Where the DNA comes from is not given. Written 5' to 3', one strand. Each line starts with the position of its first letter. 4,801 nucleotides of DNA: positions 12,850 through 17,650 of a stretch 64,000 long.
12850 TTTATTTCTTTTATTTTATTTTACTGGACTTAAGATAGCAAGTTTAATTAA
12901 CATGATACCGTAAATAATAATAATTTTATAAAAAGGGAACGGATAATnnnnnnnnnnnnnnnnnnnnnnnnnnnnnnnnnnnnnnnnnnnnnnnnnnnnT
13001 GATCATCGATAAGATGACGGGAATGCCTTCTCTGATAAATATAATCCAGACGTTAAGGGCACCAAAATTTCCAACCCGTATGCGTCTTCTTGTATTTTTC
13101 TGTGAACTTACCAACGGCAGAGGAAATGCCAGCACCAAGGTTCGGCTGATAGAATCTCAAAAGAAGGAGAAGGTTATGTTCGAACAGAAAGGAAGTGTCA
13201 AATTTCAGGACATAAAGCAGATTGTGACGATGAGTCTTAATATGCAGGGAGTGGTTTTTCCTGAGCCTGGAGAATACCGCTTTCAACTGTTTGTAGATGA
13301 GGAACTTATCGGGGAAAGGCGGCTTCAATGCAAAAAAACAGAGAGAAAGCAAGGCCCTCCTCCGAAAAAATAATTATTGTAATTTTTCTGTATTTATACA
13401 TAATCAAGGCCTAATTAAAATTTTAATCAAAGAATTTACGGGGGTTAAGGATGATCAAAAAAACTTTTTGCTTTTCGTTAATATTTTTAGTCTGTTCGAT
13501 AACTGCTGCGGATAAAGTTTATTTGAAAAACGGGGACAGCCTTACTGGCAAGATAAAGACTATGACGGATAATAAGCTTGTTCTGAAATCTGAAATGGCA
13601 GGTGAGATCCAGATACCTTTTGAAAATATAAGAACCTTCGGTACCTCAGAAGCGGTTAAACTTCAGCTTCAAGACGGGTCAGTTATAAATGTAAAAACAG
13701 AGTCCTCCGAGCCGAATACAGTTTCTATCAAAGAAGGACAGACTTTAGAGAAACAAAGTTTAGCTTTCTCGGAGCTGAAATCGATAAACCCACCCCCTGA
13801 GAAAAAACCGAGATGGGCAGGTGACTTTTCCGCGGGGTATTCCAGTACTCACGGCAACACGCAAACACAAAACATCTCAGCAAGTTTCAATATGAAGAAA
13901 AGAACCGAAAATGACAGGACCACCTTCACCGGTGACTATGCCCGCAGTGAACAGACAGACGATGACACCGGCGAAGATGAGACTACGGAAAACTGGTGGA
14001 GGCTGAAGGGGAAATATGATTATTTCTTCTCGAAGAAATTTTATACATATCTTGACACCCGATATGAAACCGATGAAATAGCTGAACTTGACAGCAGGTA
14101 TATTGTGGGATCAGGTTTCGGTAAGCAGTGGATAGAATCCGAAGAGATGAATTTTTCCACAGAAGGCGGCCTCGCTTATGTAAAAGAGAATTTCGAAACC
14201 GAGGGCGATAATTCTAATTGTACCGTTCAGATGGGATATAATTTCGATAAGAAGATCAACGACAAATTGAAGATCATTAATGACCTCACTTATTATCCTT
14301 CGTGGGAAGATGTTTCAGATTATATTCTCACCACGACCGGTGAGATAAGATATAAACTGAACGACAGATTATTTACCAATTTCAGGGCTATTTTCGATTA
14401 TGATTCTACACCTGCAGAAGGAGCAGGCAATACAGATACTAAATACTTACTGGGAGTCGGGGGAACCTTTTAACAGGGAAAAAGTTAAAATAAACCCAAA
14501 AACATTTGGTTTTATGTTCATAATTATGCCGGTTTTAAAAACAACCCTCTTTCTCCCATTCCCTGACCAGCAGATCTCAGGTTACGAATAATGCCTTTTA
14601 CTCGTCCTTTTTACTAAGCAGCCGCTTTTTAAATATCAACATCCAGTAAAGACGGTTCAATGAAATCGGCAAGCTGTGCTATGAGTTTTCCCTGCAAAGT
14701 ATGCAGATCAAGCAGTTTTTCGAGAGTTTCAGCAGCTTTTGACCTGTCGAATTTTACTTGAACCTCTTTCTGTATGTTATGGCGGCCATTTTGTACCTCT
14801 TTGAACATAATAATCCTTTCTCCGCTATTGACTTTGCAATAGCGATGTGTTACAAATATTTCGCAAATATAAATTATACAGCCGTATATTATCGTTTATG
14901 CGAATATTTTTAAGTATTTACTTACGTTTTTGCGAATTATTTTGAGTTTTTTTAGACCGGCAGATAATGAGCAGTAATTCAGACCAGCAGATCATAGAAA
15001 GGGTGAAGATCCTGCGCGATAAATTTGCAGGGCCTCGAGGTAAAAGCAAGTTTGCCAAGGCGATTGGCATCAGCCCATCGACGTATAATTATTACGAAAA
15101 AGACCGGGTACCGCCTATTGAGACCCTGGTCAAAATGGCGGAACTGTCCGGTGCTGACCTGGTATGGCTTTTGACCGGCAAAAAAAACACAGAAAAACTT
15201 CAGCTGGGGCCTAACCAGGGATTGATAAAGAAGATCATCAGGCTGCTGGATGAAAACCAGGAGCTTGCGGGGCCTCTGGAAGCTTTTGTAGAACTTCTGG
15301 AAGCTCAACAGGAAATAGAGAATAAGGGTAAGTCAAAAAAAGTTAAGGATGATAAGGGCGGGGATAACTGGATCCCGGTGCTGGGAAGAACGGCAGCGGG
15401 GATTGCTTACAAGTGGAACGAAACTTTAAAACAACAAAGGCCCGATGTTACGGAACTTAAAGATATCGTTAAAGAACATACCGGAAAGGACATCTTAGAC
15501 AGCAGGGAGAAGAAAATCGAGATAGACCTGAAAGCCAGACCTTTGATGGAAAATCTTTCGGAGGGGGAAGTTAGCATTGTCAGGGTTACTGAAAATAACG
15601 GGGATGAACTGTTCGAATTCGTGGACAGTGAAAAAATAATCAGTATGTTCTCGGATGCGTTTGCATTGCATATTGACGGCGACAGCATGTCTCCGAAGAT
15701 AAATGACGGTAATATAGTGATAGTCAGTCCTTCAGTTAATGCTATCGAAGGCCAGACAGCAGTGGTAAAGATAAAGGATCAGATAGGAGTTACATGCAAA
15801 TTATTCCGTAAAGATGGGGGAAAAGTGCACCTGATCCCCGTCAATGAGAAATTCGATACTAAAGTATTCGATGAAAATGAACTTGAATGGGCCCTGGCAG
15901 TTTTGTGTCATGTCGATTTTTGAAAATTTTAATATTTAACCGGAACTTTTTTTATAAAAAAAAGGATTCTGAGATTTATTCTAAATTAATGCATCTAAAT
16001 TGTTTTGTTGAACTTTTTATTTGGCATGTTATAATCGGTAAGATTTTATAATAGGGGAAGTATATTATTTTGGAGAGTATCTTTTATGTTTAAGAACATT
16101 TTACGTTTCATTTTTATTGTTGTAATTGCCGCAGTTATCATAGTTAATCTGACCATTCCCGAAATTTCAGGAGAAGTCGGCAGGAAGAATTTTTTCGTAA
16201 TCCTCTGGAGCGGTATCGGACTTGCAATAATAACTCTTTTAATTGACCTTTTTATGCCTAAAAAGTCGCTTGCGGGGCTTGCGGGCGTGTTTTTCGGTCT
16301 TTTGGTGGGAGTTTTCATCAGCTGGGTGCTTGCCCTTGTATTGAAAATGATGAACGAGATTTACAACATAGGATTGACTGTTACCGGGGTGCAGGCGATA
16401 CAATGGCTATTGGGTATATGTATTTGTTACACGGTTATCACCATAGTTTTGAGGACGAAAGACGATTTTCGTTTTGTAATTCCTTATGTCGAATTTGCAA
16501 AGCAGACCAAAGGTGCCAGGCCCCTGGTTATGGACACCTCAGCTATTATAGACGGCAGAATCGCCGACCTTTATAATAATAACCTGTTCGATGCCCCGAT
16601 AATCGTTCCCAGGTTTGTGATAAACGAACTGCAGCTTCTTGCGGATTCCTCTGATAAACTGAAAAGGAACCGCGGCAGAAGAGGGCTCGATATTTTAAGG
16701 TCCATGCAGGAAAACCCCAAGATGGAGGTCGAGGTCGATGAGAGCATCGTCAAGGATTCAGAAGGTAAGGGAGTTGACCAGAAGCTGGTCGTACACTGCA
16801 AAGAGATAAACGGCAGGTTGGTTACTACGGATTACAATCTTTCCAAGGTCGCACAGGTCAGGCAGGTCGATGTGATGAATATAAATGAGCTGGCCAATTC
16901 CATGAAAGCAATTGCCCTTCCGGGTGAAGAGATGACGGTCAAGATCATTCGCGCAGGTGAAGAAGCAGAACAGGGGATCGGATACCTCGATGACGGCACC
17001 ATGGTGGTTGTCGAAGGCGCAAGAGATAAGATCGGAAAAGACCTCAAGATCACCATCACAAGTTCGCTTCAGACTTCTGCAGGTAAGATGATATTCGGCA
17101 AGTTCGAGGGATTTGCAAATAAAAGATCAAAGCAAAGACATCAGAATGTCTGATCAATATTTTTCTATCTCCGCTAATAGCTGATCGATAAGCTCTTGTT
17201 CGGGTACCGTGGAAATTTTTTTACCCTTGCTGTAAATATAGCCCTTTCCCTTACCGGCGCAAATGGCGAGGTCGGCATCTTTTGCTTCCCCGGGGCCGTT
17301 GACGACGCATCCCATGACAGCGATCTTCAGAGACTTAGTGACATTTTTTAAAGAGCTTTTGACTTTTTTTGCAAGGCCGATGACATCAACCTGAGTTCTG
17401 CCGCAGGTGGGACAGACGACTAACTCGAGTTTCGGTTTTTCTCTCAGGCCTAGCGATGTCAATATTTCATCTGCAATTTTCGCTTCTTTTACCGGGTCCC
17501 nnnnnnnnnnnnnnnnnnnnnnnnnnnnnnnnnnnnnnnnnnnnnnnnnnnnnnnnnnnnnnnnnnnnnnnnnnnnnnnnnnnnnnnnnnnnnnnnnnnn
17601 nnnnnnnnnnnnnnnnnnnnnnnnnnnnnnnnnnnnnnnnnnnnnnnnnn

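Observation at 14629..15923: Second LexA-like self-cleaving repressor (XRE HTH + S24) with a lambda-like operator triplet and a divergent small ORF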

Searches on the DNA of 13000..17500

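Call 81: search_rna_families(source=window, start=13000, end=17500, threshold=evalue, max_evalue=1)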
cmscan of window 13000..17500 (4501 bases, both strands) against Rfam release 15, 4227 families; matches with E-value up to 1: 0.
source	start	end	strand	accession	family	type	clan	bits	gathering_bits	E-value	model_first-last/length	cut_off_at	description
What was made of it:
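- Tried and rejected: Rfam on 13000-17500: no match (call 81).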

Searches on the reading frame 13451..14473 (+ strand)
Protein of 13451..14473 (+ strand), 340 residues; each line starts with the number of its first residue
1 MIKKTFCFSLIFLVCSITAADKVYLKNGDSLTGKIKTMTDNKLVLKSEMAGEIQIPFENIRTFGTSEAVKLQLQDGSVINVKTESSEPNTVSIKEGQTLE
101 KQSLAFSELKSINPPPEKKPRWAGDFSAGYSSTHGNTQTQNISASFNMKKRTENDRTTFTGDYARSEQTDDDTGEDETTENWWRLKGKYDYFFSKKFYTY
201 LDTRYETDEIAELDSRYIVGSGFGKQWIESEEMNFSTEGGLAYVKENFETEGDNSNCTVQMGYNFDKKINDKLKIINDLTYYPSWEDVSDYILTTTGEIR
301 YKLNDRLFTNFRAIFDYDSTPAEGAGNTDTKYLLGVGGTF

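Call 3: search_protein_families(library=pfam, proteins=[window:13451-14473:+], max_evalue=0.01)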
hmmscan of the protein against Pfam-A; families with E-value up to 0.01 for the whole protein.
window:13451-14473:+ (340 aa): 1 family
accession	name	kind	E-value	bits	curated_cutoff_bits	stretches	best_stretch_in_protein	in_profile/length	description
PF04338.18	DUF481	-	7.8e-47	160.5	21.1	1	127-339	2-209/210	Protein of unknown function, DUF481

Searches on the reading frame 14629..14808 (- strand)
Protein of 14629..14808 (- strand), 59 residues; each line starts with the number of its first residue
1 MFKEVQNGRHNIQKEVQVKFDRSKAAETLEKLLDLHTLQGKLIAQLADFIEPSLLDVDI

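Call 3: search_protein_families(library=pfam, proteins=[window:14629-14808:-], max_evalue=0.01)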
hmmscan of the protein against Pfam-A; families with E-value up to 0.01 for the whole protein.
window:14629-14808:- (59 aa): 0 families

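Call 29: search_protein_families(library=pfam, alignment_id=A2, max_evalue=1)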
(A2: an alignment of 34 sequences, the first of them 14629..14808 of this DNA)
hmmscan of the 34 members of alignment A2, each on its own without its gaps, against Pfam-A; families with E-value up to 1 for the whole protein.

A. member 1, window:14629-14808:- (59 aa): 2 families
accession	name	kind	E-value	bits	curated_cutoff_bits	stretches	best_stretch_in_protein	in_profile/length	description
PF12630.12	Pox_polyA_pol_N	-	0.079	13.8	27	1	2-48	55-101/108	Poxvirus poly(A) polymerase N-terminal domain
PF16700.10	SNCAIP_SNCA_bd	-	0.11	12.8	27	1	8-26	24-42/46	Synphilin-1 alpha-Synuclein-binding domain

B. families by the number of members that match (of 34 scanned): 18 families
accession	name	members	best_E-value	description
PF19963.4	VMAP-M1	1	0.0048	vWA-MoxR associated protein middle region (VMAP-M) 1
PF04931.18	DNA_pol_phi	1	0.005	DNA polymerase phi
PF19385.4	DUF5960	1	0.01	Family of unknown function (DUF5960)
PF15679.10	DUF4665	1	0.011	Domain of unknown function (DUF4665)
PF23573.1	zf-C2H2_PRDM15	1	0.017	PRDM15 C2H2 zinc finger domain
PF17776.6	NLRC4_HD2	1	0.027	NLRC4 helical domain HD2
PF19583.5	ODP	1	0.03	ODP family beta lactamase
PF24091.1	DUF7376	1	0.039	Family of unknown function (DUF7376)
PF24984.1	HEAT_EF3_GNC1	1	0.051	Elongation factor 3/GNC1 HEAT repeat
PF12630.12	Pox_polyA_pol_N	1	0.079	Poxvirus poly(A) polymerase N-terminal domain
PF24529.1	CFAP47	1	0.081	Cilia- and flagella-associated protein 47 domain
PF22659.2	YycE-like_C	1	0.082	YycE-like C-terminal domain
PF22013.1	PG_1098_Fer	1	0.099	PG_1098 ferredoxin-like domain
PF24361.1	DUF7517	1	0.1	Domain of unknown function (DUF7517)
PF16700.10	SNCAIP_SNCA_bd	1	0.11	Synphilin-1 alpha-Synuclein-binding domain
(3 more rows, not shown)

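Call 31: search_solved_structures(query=A2, max_evalue=10)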
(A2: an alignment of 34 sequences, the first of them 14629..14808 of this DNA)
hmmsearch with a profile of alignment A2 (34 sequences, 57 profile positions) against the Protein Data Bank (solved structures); distinct sequences matched with E-value up to 10: 1.
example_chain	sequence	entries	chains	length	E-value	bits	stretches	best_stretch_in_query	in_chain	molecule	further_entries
11cm_A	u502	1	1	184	0.023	18.3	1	17-40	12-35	ZnO7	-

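Call 34: find_homologous_proteins(query=A2, max_evalue=0.01)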
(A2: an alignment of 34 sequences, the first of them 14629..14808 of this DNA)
Query A2 (34 sequences) (59 aa, profile of the alignment): 19 proteins with E <= 0.01 among 698 candidates.
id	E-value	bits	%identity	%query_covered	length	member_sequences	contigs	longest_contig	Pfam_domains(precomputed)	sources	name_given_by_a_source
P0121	2.4e-11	62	-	-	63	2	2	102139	-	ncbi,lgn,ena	-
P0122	2.0e-9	55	-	-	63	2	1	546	-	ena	-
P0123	3.0e-9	55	-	-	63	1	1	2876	-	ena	-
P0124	4.2e-9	54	-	-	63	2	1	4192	-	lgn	-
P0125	5.5e-9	54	-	-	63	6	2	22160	-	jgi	-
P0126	1.5e-8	53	100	100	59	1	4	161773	-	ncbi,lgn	-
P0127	1.9e-8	52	-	-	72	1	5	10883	-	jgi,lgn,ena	-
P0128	3.2e-8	52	-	-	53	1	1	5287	-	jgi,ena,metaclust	metaclust:\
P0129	5.0e-8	51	-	-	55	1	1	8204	-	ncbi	ncbi:MAG: hypothetical protein ABIG61_09465 [Planctomycetota bacterium]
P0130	8.4e-8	50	-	-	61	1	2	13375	-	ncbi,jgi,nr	ncbi:MAG: hypothetical protein CVV39_05050 [Planctomycetes bacterium HGW-Planctomycetes-1]|nr:MAG: h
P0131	9.7e-7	47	-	-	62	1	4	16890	-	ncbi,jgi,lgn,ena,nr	ncbi:MAG TPA: hypothetical protein HPP87_10630 [Planctomycetes bacterium]|nr:hypothetical protein [P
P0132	2.5e-6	45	-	-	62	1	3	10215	-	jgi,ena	-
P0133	3.7e-6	45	-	-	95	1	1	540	-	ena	-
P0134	7.0e-6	44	39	31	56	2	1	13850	-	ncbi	-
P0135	7.3e-6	44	-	-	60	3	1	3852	-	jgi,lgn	jgi:hypothetical protein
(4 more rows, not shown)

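Call 55: search_protein_representatives(alignment_id=A4)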
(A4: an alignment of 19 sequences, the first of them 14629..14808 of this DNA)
Query: 19 sequences, 63 profile positions. Proteins with E-value up to 0.001 (for the whole library): 65; up to 1e-10: 6; up to 1e-30: 0. The best 65 are listed.
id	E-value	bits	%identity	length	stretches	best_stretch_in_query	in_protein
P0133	7.5e-24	99.9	-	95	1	1-62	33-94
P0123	7.8e-24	99.8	-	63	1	1-63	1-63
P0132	9.5e-15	70.7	-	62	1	1-62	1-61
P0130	2.1e-14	69.6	-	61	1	1-62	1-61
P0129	5.6e-12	61.8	-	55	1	1-62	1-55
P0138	9.7e-11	57.9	-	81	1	1-61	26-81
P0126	1.9e-09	53.7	-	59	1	1-61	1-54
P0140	2.5e-09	53.3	-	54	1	1-57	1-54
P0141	6.2e-09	52.1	-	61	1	5-61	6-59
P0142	4.4e-08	49.4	-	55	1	7-59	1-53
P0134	8.0e-08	48.5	-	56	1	1-62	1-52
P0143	9.2e-08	48.3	-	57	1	1-61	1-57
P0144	9.8e-08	48.2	-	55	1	1-57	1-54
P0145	5.0e-07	46.0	-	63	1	1-57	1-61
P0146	8.2e-07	45.3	-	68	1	1-58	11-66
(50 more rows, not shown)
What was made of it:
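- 14629..14808 (-): Small divergent gene, 59 aa. It has a low-confidence N-terminus, basic and variable in relatives, and a conserved amphipathic helix (core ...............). 65 stand-alone clusters of 45-96 aa (call 55).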

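Call 64: search_protein_families(library=ncbifam, proteins=[window:14629-14808:-], max_evalue=0.01)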
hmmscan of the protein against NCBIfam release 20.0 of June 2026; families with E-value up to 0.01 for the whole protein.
window:14629-14808:- (59 aa): 0 families

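Call 65: search_protein_families(library=padloc, proteins=[window:14629-14808:-], max_evalue=0.01)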
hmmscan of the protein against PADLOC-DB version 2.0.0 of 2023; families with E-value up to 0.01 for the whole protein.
window:14629-14808:- (59 aa): 0 families
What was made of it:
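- Tried and rejected: PADLOC defence models: no match for either protein or for the PIN/TRAM neighbour (call 65).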

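Call 66: search_protein_families(library=phrogs, proteins=[window:14629-14808:-], max_evalue=0.01)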
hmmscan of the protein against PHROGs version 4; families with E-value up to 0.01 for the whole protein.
window:14629-14808:- (59 aa): 0 families

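Call 68: predict_structure(alignment_id=A5)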
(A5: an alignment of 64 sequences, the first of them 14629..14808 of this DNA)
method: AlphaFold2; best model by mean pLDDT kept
length: 59 residues; sequences in the alignment: 64
mean_pLDDT: 75.7   pTM: 0.45
mean pLDDT of the five models: 75.7, 75.1, 74.4, 74.2, 73.0
residues with pLDDT >= 90: 25; 70-90: 6; 50-70: 26; < 50: 2
segments of 3 or more residues with pLDDT < 50: none
pLDDT, mean of each block of 10 residues (from residue 1): 52 59 90 98 94 59
secondary structure, 60 per line:
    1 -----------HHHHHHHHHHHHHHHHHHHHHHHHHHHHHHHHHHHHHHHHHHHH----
elements in order: H12-55
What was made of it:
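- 14629..14808 (-): AF2 predicts a single helix 12-55, with mean pLDDT of 90-98 in the 10-residue blocks covering residues 21-50 (call 68).
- On Phage CI / c2 / 434-type immunity repressor: AF2 predicts one continuous helix (call 68).
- The partner is not a Cro-like HTH protein (call 68).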
